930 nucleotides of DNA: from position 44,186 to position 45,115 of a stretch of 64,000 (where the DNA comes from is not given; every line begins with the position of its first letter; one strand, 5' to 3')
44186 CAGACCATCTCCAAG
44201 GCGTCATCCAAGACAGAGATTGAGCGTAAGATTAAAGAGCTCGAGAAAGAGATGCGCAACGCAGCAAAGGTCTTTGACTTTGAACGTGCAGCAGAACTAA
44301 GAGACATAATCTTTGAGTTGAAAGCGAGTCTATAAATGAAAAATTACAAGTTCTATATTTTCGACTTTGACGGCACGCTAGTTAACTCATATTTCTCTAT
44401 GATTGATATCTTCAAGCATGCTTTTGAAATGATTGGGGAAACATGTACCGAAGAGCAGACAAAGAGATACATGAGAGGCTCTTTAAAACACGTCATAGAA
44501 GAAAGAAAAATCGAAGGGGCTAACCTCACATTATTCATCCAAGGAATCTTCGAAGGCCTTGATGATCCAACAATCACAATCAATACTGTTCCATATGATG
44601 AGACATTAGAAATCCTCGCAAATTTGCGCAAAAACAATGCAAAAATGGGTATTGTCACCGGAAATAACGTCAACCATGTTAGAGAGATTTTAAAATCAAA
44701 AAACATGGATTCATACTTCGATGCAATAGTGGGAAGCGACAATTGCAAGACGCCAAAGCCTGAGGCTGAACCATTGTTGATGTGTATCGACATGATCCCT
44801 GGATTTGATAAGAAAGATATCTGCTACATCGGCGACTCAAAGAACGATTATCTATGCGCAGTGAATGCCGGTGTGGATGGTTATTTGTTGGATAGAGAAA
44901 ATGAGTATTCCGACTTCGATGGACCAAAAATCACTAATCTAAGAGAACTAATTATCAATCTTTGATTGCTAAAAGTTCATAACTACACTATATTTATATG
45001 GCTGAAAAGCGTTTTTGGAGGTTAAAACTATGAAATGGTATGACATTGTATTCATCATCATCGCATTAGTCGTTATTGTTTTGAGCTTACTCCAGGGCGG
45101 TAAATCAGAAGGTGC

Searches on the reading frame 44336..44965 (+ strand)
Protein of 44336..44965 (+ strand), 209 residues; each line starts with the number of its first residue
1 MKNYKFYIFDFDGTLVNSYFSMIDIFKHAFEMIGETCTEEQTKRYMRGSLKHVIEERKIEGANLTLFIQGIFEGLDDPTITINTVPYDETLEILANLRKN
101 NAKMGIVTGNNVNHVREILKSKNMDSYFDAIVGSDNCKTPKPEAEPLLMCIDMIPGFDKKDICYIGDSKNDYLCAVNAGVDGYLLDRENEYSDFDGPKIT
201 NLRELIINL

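Call 29: search_protein_families(library=pfam, proteins=[window:44336-44965:+], max_evalue=0.001)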
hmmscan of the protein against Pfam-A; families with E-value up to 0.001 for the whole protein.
window:44336-44965:+ (209 aa): 4 families
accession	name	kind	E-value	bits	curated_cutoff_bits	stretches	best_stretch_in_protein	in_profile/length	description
PF13419.12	HAD_2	-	1.2e-34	120.4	23.8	1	7-181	1-174/178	Haloacid dehalogenase-like hydrolase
PF00702.32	Hydrolase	-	5.8e-23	82.7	26.4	1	5-179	2-191/191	haloacid dehalogenase-like hydrolase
PF12710.13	HAD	-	8.1e-08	33.3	27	1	8-174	2-187/189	haloacid dehalogenase-like hydrolase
PF08282.18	Hydrolase_3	-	4.4e-06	27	20.9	0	84-128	14-58/255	haloacid dehalogenase-like hydrolase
